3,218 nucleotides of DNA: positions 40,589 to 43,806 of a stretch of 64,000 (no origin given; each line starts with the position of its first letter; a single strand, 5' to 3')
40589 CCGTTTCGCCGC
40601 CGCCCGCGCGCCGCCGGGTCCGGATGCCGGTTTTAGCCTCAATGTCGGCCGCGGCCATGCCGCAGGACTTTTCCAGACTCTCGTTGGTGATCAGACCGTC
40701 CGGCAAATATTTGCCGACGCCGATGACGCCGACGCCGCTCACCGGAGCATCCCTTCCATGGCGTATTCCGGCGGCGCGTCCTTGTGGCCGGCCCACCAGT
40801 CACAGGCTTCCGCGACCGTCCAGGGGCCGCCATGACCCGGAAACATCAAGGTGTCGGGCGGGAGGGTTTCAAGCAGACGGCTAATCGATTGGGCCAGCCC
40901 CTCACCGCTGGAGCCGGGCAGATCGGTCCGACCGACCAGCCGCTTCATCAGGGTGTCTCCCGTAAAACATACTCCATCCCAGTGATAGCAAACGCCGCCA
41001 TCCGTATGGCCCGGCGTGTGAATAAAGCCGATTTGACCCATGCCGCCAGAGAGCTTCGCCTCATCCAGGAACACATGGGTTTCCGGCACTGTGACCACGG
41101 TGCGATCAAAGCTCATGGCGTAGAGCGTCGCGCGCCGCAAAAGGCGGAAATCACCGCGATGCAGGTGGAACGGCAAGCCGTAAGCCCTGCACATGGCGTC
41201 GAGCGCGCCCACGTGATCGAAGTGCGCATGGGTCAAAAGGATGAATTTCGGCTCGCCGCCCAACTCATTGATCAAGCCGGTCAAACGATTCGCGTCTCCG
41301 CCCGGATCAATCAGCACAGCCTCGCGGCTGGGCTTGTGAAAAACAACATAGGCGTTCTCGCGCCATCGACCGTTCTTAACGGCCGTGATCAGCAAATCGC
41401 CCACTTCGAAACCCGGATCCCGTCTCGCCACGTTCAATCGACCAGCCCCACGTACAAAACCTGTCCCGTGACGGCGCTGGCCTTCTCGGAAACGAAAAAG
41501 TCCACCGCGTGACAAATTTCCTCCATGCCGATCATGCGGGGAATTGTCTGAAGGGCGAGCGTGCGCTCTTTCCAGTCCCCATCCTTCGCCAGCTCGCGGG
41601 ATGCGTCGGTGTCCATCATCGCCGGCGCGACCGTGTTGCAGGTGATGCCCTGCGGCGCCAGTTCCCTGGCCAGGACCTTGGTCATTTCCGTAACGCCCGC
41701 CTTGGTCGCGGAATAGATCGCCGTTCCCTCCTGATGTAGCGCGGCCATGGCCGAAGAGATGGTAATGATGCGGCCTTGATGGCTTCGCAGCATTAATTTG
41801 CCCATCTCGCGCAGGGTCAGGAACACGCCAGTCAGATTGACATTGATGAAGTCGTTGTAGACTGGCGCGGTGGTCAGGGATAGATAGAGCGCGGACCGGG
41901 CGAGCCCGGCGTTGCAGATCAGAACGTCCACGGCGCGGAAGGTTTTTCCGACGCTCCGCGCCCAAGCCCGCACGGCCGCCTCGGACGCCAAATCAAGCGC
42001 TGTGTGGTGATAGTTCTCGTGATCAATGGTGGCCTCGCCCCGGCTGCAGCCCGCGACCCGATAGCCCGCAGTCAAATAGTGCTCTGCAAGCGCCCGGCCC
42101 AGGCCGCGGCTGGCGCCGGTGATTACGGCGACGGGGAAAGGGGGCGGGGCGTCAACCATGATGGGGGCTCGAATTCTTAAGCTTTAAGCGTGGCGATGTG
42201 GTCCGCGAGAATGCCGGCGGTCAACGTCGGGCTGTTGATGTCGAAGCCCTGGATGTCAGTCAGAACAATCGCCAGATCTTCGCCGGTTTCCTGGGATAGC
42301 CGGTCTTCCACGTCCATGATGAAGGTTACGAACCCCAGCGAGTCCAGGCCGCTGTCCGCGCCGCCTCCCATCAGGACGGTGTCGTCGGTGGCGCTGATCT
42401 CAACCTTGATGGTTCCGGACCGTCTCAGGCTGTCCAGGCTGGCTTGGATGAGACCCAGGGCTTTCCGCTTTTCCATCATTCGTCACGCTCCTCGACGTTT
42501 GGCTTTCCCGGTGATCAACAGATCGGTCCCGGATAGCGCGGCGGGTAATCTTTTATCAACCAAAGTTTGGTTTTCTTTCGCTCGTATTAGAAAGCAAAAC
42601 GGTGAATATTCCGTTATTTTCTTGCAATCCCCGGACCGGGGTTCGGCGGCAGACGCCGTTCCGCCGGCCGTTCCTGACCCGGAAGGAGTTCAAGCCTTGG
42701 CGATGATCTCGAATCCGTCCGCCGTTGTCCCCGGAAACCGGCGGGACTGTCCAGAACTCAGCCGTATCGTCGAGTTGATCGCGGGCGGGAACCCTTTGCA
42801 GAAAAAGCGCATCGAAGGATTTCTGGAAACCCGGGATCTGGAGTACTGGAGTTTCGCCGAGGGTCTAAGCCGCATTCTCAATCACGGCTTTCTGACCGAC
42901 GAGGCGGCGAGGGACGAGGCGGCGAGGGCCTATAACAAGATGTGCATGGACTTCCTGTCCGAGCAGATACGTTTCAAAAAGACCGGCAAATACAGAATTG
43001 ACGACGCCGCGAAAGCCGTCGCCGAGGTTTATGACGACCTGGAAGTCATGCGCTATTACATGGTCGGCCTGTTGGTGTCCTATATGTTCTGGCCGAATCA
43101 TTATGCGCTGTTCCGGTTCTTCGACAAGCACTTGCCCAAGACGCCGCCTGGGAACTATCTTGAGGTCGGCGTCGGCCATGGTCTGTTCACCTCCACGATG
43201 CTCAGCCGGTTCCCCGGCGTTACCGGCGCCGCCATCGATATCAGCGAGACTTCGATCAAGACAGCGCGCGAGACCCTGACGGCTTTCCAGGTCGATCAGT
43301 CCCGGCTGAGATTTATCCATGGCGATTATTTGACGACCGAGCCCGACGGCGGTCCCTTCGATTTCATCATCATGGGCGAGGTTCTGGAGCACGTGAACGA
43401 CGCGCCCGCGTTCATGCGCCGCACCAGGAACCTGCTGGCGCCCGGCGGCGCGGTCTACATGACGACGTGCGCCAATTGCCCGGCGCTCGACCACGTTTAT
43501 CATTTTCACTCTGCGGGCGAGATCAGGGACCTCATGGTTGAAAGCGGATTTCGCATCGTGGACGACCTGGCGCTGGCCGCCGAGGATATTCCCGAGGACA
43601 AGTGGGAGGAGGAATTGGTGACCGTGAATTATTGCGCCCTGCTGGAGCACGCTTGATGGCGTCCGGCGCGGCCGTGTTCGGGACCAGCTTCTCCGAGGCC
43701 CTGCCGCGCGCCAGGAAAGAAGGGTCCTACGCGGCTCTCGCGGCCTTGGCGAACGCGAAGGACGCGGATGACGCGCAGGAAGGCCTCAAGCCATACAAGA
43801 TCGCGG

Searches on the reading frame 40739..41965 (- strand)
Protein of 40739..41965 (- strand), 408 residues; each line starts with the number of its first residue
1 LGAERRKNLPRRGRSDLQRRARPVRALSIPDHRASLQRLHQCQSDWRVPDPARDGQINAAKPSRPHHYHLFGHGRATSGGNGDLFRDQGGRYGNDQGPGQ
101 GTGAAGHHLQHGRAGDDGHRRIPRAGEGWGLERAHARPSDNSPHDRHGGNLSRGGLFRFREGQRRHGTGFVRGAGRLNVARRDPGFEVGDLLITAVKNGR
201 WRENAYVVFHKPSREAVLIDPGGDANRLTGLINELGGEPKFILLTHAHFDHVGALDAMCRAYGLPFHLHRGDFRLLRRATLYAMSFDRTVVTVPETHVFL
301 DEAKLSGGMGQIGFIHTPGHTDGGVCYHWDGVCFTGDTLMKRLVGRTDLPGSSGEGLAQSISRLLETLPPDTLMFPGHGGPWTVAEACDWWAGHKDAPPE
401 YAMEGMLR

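Call 49: search_protein_families(library=pfam, proteins=[window:40739-41965:-], max_evalue=0.000001)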
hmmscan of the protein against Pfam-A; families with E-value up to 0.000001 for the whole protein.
window:40739-41965:- (408 aa): 1 family
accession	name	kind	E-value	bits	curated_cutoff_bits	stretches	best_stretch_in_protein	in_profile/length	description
PF00753.33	Lactamase_B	-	1.3e-25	90.9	22.7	1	201-378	4-196/196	Metallo-beta-lactamase superfamily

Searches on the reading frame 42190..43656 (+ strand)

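Call 47: search_protein_families(library=pfam, proteins=[window:42190-43656:+], max_evalue=0.00001)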
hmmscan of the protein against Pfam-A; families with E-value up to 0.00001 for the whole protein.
window:42190-43656:+ (488 aa): 6 families
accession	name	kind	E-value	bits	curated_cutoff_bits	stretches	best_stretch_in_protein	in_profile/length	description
PF13489.12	Methyltransf_23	-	2.9e-17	63.3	27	1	306-456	8-161/164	Methyltransferase domain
PF08242.18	Methyltransf_12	-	4.6e-16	59.8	30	1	324-421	1-97/98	Methyltransferase domain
PF13649.12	Methyltransf_25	-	5e-14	53.2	27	1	324-420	2-97/97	Methyltransferase domain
PF08241.18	Methyltransf_11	-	1.5e-13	51.6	21.2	1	324-423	1-94/95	Methyltransferase domain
PF13847.12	Methyltransf_31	-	1.2e-11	44.9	27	1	322-430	6-115/145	Methyltransferase domain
PF05175.20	MTS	-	1.9e-07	31.3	23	1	311-426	23-140/170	Methyltransferase small domain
